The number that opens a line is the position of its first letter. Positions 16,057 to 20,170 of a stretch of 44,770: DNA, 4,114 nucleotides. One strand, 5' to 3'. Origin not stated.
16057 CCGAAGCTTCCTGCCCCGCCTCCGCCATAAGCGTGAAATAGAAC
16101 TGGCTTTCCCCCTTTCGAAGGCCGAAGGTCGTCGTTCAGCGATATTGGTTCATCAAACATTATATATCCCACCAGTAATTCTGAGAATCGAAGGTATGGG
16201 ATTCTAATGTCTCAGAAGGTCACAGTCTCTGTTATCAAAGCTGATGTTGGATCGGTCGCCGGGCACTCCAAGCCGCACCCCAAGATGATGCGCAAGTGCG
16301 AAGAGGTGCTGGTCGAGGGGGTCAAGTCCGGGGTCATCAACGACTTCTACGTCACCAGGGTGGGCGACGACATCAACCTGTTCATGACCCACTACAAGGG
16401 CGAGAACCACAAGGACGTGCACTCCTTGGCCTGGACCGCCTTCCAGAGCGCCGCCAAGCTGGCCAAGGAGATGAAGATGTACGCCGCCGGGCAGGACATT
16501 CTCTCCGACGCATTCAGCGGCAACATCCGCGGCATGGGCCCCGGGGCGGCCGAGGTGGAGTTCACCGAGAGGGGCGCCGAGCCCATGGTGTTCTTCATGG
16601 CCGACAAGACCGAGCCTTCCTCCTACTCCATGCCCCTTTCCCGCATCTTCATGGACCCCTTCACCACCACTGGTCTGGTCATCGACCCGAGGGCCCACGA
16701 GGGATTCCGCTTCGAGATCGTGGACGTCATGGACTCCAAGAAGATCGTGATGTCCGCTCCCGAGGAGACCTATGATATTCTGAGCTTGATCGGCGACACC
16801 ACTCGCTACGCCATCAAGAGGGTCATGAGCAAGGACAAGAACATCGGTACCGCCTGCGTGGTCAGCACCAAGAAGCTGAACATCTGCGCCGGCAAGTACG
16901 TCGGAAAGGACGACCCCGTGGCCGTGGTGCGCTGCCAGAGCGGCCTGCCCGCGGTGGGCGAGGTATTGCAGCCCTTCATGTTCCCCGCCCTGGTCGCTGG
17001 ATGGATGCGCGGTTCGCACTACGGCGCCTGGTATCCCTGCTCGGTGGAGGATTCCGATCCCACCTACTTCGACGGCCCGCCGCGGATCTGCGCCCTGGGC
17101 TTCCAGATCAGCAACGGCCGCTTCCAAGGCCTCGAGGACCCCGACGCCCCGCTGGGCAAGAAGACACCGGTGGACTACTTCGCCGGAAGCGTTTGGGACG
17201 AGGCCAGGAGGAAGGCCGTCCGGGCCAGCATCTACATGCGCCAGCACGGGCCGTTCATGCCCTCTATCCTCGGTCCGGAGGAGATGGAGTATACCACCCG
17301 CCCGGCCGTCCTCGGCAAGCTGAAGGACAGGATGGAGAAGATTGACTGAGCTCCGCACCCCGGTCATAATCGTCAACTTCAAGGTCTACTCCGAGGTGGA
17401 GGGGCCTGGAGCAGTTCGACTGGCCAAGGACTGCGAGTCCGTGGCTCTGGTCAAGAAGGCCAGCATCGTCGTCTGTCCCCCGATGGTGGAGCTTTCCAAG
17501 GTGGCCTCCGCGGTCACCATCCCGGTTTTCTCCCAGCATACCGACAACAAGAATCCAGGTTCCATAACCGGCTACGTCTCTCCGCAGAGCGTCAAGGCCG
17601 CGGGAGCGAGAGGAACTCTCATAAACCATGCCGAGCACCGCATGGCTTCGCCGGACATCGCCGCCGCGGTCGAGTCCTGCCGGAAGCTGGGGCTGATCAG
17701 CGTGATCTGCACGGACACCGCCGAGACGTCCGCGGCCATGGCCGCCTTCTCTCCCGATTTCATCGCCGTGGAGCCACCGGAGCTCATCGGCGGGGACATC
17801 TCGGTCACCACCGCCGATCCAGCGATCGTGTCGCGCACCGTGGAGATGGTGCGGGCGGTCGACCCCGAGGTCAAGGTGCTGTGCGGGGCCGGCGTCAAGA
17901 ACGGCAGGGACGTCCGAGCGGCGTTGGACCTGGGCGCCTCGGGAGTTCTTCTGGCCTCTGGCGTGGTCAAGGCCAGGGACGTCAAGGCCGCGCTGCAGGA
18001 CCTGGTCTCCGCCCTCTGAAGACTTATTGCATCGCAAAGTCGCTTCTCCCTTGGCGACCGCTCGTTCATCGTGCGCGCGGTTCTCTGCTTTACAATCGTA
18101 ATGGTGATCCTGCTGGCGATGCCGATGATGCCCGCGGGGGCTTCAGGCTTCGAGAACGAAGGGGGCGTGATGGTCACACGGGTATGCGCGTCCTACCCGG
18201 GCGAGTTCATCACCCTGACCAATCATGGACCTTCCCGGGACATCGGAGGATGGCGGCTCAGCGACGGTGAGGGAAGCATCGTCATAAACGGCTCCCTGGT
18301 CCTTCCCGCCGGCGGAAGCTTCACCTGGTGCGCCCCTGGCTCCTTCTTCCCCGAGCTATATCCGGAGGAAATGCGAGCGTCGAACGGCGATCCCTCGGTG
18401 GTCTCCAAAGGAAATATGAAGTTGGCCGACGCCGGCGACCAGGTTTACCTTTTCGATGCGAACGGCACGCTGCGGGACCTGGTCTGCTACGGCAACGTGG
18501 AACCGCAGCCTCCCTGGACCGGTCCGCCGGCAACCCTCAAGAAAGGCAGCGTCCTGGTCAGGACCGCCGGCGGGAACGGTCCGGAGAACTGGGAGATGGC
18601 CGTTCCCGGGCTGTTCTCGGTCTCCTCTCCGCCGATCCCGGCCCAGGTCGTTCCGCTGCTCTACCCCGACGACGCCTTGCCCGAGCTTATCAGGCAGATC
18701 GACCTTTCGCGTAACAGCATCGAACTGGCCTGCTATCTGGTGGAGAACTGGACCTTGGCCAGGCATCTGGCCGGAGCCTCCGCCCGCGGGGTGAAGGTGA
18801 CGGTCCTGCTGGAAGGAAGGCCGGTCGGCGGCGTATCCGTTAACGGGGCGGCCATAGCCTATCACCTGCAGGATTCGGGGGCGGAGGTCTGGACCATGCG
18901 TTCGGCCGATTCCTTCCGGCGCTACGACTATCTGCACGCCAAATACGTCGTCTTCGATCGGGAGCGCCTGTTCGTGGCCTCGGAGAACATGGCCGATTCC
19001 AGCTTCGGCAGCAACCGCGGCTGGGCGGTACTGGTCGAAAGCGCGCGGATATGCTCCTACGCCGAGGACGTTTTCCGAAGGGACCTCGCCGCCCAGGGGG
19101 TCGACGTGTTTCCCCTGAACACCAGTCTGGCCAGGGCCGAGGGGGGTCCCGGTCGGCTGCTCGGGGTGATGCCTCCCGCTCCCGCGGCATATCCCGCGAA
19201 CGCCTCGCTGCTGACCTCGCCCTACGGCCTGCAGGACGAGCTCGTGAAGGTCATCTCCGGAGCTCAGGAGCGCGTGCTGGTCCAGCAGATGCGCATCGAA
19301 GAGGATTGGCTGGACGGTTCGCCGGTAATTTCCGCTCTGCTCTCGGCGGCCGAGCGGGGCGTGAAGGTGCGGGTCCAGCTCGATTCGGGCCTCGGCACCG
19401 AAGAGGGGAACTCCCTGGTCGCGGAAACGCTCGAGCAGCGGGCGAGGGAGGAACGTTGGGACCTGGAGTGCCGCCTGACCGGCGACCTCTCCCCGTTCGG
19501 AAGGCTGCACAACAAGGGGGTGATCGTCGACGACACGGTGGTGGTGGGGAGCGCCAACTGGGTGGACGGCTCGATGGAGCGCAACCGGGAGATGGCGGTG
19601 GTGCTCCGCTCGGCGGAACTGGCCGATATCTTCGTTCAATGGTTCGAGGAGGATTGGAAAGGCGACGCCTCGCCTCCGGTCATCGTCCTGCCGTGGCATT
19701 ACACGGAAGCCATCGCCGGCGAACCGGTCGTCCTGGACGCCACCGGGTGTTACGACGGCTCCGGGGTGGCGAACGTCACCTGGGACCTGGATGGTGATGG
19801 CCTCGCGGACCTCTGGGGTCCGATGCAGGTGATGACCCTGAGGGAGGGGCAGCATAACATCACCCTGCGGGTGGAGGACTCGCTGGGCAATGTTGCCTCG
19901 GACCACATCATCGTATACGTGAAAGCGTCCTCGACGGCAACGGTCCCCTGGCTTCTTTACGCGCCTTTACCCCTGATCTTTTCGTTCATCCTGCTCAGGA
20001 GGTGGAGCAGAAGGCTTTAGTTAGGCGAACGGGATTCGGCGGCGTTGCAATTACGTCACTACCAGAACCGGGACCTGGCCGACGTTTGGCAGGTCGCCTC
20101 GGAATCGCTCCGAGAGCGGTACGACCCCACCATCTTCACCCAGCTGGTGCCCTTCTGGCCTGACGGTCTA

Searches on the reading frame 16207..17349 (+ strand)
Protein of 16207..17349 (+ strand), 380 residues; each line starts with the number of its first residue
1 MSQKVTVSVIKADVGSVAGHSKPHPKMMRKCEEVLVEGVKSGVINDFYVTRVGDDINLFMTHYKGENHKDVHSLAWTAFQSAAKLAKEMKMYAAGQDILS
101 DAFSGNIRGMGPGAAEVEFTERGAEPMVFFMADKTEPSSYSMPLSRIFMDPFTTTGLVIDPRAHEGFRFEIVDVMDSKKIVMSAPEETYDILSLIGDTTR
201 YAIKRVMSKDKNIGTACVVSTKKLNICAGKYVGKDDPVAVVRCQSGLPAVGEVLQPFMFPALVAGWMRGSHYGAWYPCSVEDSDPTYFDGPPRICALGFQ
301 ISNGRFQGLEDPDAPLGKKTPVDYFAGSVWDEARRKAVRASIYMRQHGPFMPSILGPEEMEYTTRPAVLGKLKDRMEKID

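Call 53: search_protein_families(library=pfam, proteins=[window:16207-17349:+], max_evalue=0.00001)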
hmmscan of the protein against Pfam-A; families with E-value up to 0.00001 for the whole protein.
window:16207-17349:+ (380 aa): 1 family
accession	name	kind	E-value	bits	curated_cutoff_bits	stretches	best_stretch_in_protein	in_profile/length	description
PF01950.21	FBPase_3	-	2.5e-167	557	25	1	4-377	1-361/361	Fructose-1,6-bisphosphatase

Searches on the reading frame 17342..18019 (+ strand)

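Call 53: search_protein_families(library=pfam, proteins=[window:17342-18019:+], max_evalue=0.00001)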
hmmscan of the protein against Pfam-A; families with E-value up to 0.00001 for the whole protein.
window:17342-18019:+ (225 aa): 2 families
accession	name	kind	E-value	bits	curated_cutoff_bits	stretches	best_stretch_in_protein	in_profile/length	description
PF00121.24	TIM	-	4.5e-38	131.6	20.1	1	7-216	1-240/245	Triosephosphate isomerase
PF03060.21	NMO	-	6.3e-06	26.2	28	0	108-216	127-233/331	Nitronate monooxygenase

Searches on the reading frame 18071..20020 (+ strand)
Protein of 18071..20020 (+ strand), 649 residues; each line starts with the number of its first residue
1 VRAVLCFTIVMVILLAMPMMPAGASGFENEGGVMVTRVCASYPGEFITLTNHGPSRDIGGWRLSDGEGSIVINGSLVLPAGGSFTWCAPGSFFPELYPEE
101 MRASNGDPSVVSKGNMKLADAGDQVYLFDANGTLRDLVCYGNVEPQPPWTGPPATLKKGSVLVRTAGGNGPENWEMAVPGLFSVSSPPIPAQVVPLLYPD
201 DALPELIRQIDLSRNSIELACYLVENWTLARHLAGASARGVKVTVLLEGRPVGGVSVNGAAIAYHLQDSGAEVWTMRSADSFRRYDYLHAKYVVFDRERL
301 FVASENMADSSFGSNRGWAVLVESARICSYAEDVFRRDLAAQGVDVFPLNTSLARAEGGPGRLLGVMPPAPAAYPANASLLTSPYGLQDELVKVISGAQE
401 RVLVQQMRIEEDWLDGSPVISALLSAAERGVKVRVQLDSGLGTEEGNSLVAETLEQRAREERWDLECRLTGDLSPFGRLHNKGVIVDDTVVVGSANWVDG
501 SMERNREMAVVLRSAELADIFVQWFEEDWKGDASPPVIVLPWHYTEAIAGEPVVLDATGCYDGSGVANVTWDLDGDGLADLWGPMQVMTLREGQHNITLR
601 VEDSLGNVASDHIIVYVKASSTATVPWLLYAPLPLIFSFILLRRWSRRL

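Call 53: search_protein_families(library=pfam, proteins=[window:18071-20020:+], max_evalue=0.00001)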
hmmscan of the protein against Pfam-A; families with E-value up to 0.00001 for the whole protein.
window:18071-20020:+ (649 aa): 3 families
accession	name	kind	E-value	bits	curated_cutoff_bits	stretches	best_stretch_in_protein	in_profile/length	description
PF13091.12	PLDc_2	-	2.3e-38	131.5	27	2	391-529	1-132/132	PLD-like domain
PF00614.28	PLDc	-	1.4e-11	44.3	21.9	1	476-501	2-28/28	Phospholipase D Active site motif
PF00932.25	LTD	-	1.2e-07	32.5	34.3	1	30-141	5-108/109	Lamin Tail Domain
